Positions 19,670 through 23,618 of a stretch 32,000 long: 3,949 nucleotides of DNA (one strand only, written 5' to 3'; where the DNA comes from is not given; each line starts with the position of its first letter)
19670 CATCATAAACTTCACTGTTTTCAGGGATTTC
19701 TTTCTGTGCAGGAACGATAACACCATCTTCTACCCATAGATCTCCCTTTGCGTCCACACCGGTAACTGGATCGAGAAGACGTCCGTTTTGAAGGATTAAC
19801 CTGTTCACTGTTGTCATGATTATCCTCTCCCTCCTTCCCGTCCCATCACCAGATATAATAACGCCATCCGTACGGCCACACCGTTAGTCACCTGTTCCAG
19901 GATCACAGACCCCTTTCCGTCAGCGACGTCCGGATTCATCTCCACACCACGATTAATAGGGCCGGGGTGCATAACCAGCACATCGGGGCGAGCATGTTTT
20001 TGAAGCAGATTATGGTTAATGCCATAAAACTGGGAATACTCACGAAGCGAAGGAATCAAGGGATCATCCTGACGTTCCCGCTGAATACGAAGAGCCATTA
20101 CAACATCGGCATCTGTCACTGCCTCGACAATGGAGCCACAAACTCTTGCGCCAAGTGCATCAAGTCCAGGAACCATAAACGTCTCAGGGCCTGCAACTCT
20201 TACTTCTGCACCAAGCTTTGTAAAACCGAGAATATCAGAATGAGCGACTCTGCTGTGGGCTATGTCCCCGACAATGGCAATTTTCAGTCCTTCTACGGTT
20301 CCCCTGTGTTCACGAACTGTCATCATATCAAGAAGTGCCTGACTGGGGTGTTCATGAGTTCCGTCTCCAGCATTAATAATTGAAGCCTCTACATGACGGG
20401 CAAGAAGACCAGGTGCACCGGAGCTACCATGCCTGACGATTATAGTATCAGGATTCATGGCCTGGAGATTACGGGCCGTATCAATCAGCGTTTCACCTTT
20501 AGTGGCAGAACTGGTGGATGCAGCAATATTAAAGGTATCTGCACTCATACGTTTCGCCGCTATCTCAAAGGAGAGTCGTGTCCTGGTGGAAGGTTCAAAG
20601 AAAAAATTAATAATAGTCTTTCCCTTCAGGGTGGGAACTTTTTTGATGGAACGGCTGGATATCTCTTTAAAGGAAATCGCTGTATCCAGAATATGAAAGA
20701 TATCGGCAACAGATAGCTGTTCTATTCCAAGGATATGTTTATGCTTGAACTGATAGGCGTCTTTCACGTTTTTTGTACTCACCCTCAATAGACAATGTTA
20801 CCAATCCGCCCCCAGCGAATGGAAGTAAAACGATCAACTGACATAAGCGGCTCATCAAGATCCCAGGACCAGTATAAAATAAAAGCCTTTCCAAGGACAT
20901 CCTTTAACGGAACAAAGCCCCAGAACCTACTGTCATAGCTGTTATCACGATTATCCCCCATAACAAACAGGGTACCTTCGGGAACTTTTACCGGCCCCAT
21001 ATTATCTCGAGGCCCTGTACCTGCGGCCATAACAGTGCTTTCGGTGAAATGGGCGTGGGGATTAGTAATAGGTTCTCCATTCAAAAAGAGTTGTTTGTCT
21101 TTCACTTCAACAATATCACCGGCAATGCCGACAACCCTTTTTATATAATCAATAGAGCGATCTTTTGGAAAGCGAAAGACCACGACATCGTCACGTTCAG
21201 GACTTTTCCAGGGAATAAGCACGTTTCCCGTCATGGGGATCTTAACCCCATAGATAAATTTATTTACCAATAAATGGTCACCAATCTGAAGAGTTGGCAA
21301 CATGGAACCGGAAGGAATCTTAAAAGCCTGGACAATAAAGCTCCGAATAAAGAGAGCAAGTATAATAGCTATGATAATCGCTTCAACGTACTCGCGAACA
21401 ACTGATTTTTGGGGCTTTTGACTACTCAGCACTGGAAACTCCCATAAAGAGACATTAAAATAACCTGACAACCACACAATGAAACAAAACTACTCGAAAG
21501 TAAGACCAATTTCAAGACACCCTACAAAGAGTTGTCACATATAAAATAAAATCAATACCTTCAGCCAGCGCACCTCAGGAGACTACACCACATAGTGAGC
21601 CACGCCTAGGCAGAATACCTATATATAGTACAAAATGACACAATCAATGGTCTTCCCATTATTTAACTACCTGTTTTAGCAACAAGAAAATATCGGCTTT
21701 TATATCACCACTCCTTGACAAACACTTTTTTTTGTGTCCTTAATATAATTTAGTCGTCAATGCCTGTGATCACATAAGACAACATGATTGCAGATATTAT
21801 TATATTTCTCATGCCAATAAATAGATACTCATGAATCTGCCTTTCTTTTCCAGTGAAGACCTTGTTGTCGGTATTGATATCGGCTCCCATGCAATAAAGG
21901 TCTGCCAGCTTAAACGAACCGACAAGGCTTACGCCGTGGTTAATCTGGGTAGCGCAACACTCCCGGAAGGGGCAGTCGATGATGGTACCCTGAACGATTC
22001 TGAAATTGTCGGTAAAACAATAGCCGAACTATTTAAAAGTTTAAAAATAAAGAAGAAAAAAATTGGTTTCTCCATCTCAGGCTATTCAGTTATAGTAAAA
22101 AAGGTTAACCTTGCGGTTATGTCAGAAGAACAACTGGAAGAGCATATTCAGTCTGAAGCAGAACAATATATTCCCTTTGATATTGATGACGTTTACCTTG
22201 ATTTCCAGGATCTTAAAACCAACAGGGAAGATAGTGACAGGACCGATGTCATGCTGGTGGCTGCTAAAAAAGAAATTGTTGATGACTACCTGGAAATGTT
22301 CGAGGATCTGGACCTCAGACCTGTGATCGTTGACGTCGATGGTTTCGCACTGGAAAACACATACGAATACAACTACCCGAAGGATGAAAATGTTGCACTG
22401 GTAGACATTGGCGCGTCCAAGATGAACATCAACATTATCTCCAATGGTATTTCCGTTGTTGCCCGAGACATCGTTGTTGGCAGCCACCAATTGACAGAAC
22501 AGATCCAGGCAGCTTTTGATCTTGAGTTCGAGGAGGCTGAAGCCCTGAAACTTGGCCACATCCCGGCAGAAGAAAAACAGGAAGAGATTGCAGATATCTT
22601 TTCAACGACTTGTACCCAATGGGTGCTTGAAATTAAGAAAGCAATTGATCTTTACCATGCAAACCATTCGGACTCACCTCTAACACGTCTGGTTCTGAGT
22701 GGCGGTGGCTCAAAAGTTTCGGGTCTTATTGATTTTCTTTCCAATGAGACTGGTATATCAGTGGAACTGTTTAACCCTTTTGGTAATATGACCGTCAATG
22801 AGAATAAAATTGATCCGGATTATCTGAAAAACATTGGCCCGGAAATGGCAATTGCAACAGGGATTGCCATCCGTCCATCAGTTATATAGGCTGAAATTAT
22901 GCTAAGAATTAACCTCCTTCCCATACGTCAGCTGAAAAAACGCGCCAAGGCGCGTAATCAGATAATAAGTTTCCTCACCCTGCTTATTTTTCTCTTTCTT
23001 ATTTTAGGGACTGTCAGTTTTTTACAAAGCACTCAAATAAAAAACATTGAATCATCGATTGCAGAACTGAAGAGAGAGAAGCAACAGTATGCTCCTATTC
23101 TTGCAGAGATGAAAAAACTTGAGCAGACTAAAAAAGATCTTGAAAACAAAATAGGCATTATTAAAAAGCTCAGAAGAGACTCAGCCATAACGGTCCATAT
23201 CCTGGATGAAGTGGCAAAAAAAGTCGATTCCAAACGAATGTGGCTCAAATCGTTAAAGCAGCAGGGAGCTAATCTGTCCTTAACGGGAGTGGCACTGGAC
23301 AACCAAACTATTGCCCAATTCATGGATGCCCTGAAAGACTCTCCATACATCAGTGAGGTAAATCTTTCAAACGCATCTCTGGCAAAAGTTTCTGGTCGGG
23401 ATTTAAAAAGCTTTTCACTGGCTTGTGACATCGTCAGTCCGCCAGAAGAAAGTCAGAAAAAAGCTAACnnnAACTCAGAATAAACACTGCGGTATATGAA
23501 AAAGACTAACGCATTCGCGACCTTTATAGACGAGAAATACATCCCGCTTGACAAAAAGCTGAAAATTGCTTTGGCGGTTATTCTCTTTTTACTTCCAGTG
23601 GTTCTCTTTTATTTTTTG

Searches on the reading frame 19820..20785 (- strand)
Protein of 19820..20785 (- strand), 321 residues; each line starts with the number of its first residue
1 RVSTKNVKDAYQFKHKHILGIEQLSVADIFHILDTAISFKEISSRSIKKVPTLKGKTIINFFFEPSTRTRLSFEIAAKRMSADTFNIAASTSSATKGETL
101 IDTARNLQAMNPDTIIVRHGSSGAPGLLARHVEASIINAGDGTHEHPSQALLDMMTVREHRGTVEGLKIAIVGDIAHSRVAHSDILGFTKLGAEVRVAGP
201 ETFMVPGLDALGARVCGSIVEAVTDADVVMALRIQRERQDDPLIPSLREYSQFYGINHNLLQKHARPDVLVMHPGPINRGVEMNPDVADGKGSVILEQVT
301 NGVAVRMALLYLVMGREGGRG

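Call 19: search_protein_families(library=pfam, proteins=[window:19820-20785:-], max_evalue=0.001)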
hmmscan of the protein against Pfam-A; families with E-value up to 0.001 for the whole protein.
window:19820-20785:- (321 aa): 2 families
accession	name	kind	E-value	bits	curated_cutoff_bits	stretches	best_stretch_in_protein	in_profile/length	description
PF02729.26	OTCace_N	-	1.3e-44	152.3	29.9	1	16-159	1-148/148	Aspartate/ornithine carbamoyltransferase, carbamoyl-P binding domain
PF00185.30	OTCace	-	1.2e-28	100.6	29.4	1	165-312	1-156/157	Aspartate/ornithine carbamoyltransferase, Asp/Orn binding domain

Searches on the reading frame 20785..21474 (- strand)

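Call 19: search_protein_families(library=pfam, proteins=[window:20785-21474:-], max_evalue=0.001)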
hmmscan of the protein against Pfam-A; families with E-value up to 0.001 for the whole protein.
window:20785-21474:- (229 aa): 1 family
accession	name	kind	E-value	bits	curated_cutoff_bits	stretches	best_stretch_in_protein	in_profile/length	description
PF10502.14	Peptidase_S26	-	3.1e-54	183.9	22.9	1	27-202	2-168/168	Signal peptidase, peptidase S26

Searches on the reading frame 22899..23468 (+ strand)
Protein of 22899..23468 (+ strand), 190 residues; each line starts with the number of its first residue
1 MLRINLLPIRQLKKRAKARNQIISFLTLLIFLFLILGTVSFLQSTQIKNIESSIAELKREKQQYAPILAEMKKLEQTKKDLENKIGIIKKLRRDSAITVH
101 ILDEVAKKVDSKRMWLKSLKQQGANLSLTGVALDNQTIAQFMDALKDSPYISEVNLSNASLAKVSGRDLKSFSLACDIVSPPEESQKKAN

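Call 6: search_protein_families(library=pfam, proteins=[window:22899-23468:+], max_evalue=0.01)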
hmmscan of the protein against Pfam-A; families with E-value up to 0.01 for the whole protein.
window:22899-23468:+ (190 aa): 2 families
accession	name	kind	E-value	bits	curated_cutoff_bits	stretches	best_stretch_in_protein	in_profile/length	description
PF05137.18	PilN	-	5.2e-20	71.7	22.8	1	100-177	1-77/78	Fimbrial assembly protein (PilN)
PF22105.2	DUF6943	-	0.0088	16.6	27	0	39-93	71-126/131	Family of unknown function (DUF6943)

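Call 7: search_protein_families(library=ncbifam, proteins=[window:22899-23468:+], max_evalue=0.01)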
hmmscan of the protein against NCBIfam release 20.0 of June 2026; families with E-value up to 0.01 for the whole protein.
window:22899-23468:+ (190 aa): 6 families
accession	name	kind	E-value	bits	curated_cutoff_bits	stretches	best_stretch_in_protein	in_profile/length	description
NF045709.1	Amuc_1101_fam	equivalog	1.1e-07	31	650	1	2-121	355-473/608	Amuc_1101 family PilM-like pilus complex protein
NF047515.1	SpiroCoCo_C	equivalog_domain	0.00015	21.1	125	1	45-117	187-259/313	SpiroCoCo family coiled-coil protein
NF045820.1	PgAcgDacpgdA_Strep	equivalog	0.0025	16.7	800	1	13-164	9-153/463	peptidoglycan-N-acetylglucosamine deacetylase PgdA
NF033175.1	fuso_auto_Nterm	subfamily_domain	0.0064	16.6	55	0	11-76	5-70/120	autotransporter-associated N-terminal domain-containing protein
NF045487.1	ASRP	equivalog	0.0069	15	300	1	47-113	165-375/593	archaea-specific SMC-related protein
TIGR02872.1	spore_ytvI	equivalog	0.0076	15.7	198.15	1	9-109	40-143/341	sporulation integral membrane protein YtvI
